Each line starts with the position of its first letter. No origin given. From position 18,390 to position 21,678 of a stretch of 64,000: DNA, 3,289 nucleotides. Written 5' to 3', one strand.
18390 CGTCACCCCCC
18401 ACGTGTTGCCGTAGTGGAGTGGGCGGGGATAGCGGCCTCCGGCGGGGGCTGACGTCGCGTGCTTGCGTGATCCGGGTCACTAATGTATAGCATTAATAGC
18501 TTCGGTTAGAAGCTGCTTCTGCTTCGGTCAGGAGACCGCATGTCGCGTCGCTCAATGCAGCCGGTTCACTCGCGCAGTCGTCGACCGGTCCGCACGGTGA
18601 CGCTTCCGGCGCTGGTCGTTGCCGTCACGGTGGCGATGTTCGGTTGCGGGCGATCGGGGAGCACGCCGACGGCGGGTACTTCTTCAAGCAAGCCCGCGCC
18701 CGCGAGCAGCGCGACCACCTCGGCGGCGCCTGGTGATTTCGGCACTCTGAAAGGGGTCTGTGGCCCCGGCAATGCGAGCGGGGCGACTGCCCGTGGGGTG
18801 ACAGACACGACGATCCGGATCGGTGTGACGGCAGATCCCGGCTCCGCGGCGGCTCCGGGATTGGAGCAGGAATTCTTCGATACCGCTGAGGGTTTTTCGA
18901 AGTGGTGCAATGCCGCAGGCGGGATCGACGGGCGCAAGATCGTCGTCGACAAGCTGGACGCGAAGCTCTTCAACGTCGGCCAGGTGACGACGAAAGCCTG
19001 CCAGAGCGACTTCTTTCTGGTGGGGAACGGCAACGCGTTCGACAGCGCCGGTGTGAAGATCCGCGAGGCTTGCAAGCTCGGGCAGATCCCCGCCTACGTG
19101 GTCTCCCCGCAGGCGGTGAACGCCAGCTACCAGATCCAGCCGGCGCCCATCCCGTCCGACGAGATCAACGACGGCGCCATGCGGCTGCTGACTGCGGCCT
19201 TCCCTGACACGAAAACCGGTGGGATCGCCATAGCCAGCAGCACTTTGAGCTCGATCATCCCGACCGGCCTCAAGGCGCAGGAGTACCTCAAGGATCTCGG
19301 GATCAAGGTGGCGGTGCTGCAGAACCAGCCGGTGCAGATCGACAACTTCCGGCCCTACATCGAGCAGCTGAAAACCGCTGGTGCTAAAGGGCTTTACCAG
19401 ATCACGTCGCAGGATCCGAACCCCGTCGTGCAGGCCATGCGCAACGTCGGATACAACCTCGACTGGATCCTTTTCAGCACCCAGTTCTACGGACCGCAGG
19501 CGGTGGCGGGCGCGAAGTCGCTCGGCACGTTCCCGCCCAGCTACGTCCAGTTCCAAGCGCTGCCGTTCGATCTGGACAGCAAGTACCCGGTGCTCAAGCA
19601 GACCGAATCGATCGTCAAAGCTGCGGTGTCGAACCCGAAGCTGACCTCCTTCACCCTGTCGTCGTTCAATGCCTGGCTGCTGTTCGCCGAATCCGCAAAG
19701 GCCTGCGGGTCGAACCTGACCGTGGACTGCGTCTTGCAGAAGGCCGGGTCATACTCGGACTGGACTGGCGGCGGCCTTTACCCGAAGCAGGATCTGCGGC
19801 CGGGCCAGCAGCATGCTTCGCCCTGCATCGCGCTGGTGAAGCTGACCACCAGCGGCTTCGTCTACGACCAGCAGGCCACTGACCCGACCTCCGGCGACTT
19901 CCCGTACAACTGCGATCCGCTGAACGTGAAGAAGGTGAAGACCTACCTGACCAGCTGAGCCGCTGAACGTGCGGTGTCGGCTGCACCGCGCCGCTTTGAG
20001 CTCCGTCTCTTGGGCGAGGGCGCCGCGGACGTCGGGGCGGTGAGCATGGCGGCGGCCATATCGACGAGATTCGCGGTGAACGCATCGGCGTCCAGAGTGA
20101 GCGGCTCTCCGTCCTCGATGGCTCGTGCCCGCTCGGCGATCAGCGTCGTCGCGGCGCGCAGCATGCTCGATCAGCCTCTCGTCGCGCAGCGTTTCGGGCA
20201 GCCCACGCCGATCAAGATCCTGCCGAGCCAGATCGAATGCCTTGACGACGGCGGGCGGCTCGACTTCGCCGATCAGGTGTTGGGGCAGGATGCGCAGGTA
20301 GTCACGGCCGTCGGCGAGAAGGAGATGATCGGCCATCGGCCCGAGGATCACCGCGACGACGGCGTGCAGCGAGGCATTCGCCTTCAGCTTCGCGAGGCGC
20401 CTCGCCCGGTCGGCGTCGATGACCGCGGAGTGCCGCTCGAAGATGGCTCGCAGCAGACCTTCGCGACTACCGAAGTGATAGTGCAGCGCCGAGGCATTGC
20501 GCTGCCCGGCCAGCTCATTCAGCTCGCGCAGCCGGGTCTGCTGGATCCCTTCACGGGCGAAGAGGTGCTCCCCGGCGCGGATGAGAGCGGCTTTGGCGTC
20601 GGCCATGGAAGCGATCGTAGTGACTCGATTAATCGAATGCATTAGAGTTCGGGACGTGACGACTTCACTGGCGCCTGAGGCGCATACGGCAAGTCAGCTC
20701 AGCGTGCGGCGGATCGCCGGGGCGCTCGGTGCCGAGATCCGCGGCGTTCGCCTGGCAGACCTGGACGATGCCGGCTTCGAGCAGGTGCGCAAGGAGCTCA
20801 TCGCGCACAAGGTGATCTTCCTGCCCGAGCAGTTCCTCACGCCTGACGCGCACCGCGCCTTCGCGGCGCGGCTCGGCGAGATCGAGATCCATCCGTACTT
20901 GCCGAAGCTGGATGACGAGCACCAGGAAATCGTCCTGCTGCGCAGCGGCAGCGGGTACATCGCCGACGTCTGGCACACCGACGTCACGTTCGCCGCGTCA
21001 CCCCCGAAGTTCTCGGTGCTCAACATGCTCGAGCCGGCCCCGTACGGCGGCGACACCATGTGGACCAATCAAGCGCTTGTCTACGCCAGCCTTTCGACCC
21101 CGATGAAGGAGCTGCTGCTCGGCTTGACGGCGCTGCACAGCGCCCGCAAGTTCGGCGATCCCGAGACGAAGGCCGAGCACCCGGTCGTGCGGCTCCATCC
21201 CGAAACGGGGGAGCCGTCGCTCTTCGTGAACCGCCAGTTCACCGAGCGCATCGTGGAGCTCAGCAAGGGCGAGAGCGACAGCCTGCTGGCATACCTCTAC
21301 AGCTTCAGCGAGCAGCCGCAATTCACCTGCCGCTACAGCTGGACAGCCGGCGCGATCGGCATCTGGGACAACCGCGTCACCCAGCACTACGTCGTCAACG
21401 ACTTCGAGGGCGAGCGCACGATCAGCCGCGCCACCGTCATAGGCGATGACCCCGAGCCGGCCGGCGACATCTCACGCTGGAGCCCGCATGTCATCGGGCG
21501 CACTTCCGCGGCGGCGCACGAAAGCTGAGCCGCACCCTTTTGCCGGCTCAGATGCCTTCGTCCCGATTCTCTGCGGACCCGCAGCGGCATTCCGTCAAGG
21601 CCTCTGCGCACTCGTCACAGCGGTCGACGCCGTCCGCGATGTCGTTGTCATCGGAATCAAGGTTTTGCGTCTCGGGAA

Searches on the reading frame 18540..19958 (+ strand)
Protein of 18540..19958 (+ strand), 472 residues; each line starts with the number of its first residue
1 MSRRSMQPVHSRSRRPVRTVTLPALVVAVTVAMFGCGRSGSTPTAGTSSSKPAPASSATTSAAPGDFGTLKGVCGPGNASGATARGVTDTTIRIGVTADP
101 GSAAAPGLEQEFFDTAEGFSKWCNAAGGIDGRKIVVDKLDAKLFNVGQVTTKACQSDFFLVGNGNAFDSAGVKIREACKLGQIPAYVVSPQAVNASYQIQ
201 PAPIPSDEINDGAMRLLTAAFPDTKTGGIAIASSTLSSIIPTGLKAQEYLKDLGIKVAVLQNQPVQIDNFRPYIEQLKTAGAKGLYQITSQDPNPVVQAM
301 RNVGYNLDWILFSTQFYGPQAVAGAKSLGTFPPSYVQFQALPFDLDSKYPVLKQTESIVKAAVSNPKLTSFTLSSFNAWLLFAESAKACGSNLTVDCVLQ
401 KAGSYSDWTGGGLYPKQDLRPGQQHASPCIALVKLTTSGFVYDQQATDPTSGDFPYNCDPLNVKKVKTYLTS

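Call 32: search_protein_families(library=pfam, proteins=[window:18540-19958:+], max_evalue=0.001)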
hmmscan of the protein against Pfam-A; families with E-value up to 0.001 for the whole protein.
window:18540-19958:+ (472 aa): 1 family
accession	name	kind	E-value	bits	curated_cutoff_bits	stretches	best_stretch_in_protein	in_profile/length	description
PF13458.12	Peripla_BP_6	-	1.6e-15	58.1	31.7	1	246-437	155-340/343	Periplasmic binding protein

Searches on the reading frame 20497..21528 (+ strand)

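Call 33: search_protein_families(library=pfam, proteins=[window:20497-21528:+], max_evalue=0.001)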
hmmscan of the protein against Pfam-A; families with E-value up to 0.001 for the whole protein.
window:20497-21528:+ (343 aa): 1 family
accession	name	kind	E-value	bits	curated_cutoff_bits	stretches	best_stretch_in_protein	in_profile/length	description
PF02668.22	TauD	-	9e-54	183.6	27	1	70-313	2-267/267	Taurine catabolism dioxygenase TauD, TfdA family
